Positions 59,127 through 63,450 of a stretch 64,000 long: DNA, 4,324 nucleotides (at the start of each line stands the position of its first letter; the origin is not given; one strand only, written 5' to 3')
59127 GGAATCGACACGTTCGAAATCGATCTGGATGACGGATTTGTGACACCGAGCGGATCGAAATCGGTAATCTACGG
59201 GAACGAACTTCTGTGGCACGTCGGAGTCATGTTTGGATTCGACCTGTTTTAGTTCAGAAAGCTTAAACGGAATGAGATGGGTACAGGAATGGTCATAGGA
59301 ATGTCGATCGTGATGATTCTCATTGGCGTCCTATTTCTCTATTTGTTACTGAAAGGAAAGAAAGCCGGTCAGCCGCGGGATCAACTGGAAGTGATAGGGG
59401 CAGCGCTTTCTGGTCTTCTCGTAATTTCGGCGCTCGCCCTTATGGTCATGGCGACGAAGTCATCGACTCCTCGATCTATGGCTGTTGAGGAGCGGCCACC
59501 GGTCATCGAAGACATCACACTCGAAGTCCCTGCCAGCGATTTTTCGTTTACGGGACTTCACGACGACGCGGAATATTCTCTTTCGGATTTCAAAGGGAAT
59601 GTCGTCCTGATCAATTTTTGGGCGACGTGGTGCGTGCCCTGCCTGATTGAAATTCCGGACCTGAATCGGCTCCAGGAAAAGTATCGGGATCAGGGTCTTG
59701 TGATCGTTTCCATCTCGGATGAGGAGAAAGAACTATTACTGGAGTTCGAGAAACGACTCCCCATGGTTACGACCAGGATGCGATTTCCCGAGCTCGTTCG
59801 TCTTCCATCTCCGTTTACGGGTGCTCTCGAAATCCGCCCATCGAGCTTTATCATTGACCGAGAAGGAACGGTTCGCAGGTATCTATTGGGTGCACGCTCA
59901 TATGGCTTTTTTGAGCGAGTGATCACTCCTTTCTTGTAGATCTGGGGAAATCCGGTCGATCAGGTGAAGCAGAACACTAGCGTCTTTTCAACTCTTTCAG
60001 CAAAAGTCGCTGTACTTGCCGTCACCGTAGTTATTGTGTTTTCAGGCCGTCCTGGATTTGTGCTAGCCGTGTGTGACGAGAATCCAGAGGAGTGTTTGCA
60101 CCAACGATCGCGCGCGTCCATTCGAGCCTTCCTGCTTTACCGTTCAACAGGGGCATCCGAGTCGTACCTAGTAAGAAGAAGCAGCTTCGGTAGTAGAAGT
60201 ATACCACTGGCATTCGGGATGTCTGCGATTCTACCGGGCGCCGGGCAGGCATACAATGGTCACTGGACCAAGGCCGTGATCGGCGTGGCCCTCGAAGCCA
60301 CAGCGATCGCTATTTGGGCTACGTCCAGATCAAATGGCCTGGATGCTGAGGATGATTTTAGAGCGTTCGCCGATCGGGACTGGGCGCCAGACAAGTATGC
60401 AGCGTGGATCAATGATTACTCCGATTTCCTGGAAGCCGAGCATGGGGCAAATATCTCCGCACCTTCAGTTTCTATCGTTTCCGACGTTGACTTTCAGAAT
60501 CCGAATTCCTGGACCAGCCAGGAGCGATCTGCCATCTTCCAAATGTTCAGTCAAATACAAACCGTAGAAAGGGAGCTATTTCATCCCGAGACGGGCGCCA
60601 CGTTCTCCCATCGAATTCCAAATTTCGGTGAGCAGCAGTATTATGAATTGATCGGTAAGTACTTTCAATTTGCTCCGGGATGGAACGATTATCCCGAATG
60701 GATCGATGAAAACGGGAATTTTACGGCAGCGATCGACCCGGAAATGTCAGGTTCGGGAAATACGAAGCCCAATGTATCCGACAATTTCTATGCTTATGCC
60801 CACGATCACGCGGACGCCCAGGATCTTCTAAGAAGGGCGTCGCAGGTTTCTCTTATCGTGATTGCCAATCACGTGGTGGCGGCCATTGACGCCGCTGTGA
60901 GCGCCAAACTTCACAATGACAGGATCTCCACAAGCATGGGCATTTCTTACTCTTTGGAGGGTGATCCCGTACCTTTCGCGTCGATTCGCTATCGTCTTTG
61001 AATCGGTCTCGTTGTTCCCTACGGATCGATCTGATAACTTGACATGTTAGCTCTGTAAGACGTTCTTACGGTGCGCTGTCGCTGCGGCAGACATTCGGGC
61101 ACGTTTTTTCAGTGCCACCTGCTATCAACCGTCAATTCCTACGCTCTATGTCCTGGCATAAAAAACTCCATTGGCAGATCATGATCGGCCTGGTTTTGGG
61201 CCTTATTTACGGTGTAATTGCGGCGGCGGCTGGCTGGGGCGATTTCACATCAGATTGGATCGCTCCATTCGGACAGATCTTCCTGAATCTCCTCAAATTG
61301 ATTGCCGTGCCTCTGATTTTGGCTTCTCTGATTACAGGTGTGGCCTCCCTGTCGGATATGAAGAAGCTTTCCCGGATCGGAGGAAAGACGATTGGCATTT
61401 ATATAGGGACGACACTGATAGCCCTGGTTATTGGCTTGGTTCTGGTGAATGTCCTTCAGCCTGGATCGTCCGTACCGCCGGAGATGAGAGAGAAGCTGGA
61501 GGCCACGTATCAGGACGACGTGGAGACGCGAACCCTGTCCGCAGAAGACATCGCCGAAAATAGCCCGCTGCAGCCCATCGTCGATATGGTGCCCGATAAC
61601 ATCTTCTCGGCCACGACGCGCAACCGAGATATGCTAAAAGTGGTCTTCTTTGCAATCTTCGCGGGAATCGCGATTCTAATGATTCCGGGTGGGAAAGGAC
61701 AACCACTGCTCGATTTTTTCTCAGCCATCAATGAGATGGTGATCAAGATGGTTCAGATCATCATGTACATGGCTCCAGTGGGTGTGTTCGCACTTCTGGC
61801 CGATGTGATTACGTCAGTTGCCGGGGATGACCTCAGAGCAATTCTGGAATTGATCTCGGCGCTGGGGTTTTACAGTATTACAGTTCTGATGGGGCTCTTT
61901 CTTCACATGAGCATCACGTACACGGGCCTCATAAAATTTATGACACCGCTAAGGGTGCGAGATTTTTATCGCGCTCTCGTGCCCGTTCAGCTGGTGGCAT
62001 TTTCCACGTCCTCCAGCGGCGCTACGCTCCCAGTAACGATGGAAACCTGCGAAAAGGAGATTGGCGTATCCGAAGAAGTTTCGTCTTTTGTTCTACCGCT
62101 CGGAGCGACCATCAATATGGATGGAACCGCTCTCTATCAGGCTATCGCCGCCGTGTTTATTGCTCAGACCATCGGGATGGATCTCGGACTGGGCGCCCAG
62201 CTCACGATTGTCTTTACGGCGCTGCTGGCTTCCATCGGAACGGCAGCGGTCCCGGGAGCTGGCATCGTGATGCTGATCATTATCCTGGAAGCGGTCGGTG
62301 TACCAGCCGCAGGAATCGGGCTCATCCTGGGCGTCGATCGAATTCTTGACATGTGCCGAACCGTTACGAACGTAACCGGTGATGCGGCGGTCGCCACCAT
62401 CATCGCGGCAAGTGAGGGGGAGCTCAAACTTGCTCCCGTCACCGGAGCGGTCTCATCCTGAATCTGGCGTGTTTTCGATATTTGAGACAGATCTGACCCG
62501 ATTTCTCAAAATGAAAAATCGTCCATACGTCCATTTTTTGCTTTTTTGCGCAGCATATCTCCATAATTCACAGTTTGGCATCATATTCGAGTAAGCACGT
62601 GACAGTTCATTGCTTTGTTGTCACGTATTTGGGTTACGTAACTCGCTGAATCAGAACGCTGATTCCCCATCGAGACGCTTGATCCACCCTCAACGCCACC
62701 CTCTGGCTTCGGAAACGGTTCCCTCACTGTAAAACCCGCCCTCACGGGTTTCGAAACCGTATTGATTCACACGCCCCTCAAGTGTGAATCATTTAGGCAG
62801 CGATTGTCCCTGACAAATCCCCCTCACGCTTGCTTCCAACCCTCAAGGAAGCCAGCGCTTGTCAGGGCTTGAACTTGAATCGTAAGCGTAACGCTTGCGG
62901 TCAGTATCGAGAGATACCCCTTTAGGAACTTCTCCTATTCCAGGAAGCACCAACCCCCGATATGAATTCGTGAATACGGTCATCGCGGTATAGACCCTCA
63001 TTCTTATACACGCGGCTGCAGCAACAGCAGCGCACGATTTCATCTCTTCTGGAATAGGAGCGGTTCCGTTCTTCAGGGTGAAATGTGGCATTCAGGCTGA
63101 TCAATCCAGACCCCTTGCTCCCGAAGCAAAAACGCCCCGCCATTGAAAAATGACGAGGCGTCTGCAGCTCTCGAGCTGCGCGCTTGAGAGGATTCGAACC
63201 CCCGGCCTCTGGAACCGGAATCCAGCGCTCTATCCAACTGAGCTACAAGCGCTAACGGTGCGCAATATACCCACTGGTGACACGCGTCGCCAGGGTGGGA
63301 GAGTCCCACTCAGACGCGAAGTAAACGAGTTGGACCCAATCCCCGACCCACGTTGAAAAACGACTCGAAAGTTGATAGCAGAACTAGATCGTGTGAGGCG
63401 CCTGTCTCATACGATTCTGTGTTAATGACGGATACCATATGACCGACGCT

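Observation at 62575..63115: Hairpin-dense ORF-free block with seven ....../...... hexamers, mostly in loops: candidate large structured or titrating ncRNA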

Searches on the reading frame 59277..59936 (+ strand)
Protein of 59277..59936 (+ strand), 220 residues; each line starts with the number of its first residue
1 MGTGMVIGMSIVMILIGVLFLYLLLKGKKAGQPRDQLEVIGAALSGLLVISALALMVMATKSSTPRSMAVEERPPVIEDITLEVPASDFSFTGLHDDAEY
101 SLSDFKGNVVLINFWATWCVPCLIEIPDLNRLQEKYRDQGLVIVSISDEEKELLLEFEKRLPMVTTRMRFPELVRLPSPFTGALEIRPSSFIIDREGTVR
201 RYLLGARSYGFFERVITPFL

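Call 47: search_protein_families(library=pfam, proteins=[window:59277-59936:+])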
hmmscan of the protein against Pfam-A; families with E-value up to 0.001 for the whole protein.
window:59277-59936:+ (220 aa): 5 families
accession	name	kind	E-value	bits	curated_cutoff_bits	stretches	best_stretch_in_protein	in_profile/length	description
PF00578.27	AhpC-TSA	-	1.1e-16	61.3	26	1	85-201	4-123/124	AhpC/TSA family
PF08534.16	Redoxin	-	5.9e-14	52.5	26.6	1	86-202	6-131/148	Redoxin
PF13905.12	Thioredoxin_8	-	8e-07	29.8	27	1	107-152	1-47/94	Thioredoxin-like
PF00085.26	Thioredoxin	-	1.8e-05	25.1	23.5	1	108-147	19-57/103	Thioredoxin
PF00255.25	GSHPx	-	4e-05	23.6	27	1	96-145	10-58/108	Glutathione peroxidase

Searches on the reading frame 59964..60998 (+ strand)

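Call 47: search_protein_families(library=pfam, proteins=[window:59964-60998:+])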
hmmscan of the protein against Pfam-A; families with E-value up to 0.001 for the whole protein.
window:59964-60998:+ (345 aa): 1 family
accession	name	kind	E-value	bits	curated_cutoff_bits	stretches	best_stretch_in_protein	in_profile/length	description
PF18935.5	DUF5683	-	2.5e-10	41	26.7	1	83-120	8-45/151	Family of unknown function (DUF5683)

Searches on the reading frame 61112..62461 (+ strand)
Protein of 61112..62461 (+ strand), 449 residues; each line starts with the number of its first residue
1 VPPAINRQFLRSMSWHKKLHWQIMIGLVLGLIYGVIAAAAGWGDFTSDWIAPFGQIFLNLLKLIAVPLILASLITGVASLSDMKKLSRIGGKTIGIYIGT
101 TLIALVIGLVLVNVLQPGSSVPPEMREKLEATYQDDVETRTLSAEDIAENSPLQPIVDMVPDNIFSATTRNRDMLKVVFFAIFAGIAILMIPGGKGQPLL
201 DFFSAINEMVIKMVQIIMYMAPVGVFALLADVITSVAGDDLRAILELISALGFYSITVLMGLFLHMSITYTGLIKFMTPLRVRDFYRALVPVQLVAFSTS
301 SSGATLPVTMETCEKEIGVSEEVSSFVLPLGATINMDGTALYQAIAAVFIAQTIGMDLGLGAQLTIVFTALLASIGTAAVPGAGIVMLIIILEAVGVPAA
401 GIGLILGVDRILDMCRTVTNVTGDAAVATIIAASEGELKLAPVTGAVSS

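Call 10: find_related_loci(query=window:61112-62458:+, collection=genome_contigs, flank=4000)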
Query window:61112-62458:+ (449 aa) in genome_contigs; peptide patterns used: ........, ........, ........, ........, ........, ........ (x = any residue, [..] = any of these).
209 stretches matched a pattern; 200 encode a relative of the query (tblastn E <= 1e-3); the best 80 are kept; 80 distinct loci.
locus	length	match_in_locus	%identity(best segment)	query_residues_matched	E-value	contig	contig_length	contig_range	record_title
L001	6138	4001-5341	91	2-448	0e+0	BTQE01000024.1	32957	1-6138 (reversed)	MAG: Rhodothermia bacterium BMS9Abin05 DNA, NODE_264_length_32957, whole genome shotgun sequence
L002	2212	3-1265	84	26-446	0e+0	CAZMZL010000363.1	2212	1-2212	MAG TPA_asm: uncultured Anaerolineaceae bacterium isolate binchicken_co121_8 genome assembly, contig: NODE_76898_length_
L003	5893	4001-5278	77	13-438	0e+0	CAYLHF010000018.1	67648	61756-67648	MAG TPA_asm: uncultured Rhodothermales bacterium isolate binchicken_co275_59 genome assembly, contig: NODE_312_length_67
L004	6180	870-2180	76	3-441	0e+0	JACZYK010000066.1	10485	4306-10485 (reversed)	MAG: Bacteroidetes bacterium isolate B26T1B8 B26T1B8_NODE12618, whole genome shotgun sequence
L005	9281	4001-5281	74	13-439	0e+0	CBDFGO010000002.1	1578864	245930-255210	MAG: Rhodothermales bacterium isolate 28387fc5-9e00-4dd0-aba9-54588f9ed8d6 genome assembly, contig: contig_2, whole geno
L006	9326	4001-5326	71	3-439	0e+0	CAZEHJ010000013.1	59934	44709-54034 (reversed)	MAG TPA_asm: uncultured Rhodothermales bacterium isolate binchicken_co46_725 genome assembly, contig: NODE_823_length_59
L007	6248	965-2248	74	15-442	0e+0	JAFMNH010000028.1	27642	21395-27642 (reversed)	MAG: Rhodothermales bacterium isolate DEBay_Sum29NL08_33 NODE_1072_length_27642_cov_5.3469, whole genome shotgun sequenc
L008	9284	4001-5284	74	12-439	0e+0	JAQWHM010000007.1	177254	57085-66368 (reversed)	MAG: Rhodothermales bacterium isolate cluster1_bin.29 k141_950000, whole genome shotgun sequence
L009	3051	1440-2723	73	15-442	0e+0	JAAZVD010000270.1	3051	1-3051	MAG: Bacteroidetes bacterium isolate HW_metabat.3 HW_C17214, whole genome shotgun sequence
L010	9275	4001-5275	73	15-439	0e+0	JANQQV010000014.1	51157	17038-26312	MAG: Rhodothermales bacterium isolate IP29b_bin.39 k99_350778, whole genome shotgun sequence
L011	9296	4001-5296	71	10-441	0e+0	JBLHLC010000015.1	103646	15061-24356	MAG: Rhodothermales bacterium isolate 3300054698_137 Ga0535670_0000146, whole genome shotgun sequence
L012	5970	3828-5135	74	7-442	0e+0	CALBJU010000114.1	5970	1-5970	MAG TPA_asm: uncultured Bacteroidetes bacterium isolate SRR5494785_bin.98_CONCOCT_v1.1_MAG genome assembly, contig: ERZ7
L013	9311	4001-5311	72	11-444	0e+0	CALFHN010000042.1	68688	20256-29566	MAG TPA_asm: uncultured Bacteroidetes bacterium isolate ERR2206786_bin.62_CONCOCT_v1.1_MAG genome assembly, contig: ERZ8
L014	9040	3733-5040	72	12-444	0e+0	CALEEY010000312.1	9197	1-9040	MAG TPA_asm: uncultured Bacteroidetes bacterium isolate ERR2206758_bin.61_CONCOCT_v1.1_MAG genome assembly, contig: ERZ8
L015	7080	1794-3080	71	13-441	0e+0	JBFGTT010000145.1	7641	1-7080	MAG: Rhodothermales bacterium isolate Mix_sand05.2021.03.G.12 k141_2379689_length_7641_cov_10.0000, whole genome shotgun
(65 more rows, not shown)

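Call 47: search_protein_families(library=pfam, proteins=[window:61151-62458:+])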
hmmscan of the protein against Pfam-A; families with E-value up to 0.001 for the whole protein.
window:61151-62458:+ (436 aa): 1 family
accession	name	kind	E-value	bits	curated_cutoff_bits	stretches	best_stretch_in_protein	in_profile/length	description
PF00375.23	SDF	-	1.4e-126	423.1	27.9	1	6-420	1-386/387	Sodium:dicarboxylate symporter family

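Call 49: find_encoding_contigs(protein=window:61151-62461:+, flank=3000, max_places=6)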
Protein window:61151-62461:+ (436 aa): no gene with exactly this product is on record in the collection.

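Call 50: find_encoding_contigs(protein=window:61112-62461:+, flank=3000, max_places=6)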
Protein window:61112-62461:+ (449 aa): no gene with exactly this product is on record in the collection.

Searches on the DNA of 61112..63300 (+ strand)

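Call 4: search_rna_families(source=window, start=62400, end=63300, threshold=evalue, max_evalue=10, show_alignments=3)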
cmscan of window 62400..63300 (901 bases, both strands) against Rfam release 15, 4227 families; matches with E-value up to 10: 3.
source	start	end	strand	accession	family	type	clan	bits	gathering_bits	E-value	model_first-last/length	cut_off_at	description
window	63179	63252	-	RF00005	tRNA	Gene; tRNA;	CL00001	66.3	29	4.6e-14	1-71/71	no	tRNA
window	63128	63238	-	RF02760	sR035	Gene; sRNA;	-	14.4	233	0.27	1-206/206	no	sR035 sRNA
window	63107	63158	-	RF02401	ClpQY_promoter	Cis-reg;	-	13.4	42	3.8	1-51/57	no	ClpQY promoter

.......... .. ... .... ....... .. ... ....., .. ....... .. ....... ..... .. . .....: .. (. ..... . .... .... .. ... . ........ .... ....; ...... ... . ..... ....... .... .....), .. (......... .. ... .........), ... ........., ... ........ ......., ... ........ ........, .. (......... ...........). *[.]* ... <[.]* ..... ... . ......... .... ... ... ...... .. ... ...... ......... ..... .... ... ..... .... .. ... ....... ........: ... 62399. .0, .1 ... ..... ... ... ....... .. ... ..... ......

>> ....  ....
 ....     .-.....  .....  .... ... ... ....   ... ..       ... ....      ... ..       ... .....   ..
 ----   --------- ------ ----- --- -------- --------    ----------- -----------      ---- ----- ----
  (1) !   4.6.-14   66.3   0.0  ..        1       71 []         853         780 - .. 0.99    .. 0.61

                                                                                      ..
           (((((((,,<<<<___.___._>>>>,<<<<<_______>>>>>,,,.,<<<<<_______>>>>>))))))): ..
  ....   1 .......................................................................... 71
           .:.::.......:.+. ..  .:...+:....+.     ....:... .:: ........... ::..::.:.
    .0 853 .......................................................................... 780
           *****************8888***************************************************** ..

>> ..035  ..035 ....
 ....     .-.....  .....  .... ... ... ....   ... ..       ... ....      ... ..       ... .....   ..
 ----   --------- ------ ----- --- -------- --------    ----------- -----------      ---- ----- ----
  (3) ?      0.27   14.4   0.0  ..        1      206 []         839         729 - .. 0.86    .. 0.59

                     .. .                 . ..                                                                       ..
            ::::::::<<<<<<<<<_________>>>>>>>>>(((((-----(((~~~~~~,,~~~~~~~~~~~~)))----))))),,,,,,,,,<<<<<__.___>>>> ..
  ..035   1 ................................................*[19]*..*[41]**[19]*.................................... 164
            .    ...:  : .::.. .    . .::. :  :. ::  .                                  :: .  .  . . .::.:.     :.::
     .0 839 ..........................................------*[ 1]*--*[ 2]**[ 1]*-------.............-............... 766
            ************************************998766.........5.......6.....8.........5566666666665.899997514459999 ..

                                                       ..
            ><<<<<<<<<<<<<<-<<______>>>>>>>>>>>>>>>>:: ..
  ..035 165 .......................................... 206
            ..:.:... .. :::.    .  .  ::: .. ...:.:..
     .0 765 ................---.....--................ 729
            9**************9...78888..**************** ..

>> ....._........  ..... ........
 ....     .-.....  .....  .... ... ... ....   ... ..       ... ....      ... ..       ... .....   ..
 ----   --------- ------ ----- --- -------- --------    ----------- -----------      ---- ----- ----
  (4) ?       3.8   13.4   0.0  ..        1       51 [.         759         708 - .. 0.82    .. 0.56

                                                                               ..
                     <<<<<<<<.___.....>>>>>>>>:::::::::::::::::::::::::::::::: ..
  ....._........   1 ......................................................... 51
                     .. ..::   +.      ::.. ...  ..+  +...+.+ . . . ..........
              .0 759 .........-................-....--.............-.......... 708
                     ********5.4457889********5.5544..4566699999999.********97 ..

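Call 37: search_rna_families(sources=[L003, L004, L005, L006, L008, L010, L011, L013, L016, L017, L021, L028, L097, L098, L099, L104, L105], threshold=gathering)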
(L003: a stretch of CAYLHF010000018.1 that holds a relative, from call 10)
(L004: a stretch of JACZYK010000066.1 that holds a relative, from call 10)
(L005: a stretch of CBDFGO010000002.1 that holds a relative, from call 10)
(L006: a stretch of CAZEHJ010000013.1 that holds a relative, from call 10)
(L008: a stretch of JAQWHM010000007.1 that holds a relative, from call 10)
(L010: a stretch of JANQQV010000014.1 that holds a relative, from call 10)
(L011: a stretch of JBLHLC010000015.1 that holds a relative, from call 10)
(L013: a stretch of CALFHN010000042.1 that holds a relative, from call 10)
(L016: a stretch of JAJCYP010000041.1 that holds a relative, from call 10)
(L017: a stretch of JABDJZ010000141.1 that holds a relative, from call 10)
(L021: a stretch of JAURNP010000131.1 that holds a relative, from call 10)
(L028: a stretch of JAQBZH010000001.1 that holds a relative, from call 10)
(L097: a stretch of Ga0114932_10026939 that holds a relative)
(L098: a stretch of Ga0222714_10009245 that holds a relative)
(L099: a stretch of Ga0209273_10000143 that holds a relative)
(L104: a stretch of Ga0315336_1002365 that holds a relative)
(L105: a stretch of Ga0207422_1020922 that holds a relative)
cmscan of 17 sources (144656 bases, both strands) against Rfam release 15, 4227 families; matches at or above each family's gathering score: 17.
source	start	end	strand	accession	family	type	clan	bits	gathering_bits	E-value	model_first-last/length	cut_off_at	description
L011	5933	6006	-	RF00005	tRNA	Gene; tRNA;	CL00001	71.6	29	2.6e-13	1-71/71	no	tRNA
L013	5634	5707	-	RF00005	tRNA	Gene; tRNA;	CL00001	68.7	29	1.6e-12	1-71/71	no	tRNA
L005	5682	5755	-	RF00005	tRNA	Gene; tRNA;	CL00001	68.4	29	1.9e-12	1-71/71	no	tRNA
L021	5897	5970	-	RF00005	tRNA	Gene; tRNA;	CL00001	68.4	29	1.9e-12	1-71/71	no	tRNA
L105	183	256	+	RF00005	tRNA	Gene; tRNA;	CL00001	68.4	29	1.9e-12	1-71/71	no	tRNA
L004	2882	2955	-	RF00005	tRNA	Gene; tRNA;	CL00001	68.1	29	2.3e-12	1-71/71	no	tRNA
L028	5665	5738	-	RF00005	tRNA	Gene; tRNA;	CL00001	68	29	2.5e-12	1-71/71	no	tRNA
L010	5924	5997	-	RF00005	tRNA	Gene; tRNA;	CL00001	67.2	29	4.2e-12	1-71/71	no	tRNA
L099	8514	8587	-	RF00005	tRNA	Gene; tRNA;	CL00001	67.2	29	4.2e-12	1-71/71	no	tRNA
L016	5687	5760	-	RF00005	tRNA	Gene; tRNA;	CL00001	67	29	4.7e-12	1-71/71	no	tRNA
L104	2985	3058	+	RF00005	tRNA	Gene; tRNA;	CL00001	66.6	29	6.2e-12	1-71/71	no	tRNA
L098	4834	4907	-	RF00005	tRNA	Gene; tRNA;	CL00001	66.4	29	7e-12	1-71/71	no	tRNA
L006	5814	5887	-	RF00005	tRNA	Gene; tRNA;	CL00001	65.6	29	1.1e-11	1-71/71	no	tRNA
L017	3867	3940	-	RF00005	tRNA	Gene; tRNA;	CL00001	65.6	29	1.1e-11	1-71/71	no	tRNA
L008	5708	5781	-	RF00005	tRNA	Gene; tRNA;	CL00001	63.8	29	3.7e-11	1-71/71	no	tRNA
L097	805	878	-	RF00005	tRNA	Gene; tRNA;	CL00001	63.8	29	3.7e-11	1-71/71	no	tRNA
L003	5828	5893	-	RF00005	tRNA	Gene; tRNA;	CL00001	49.2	29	3.7e-07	9-71/71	5'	tRNA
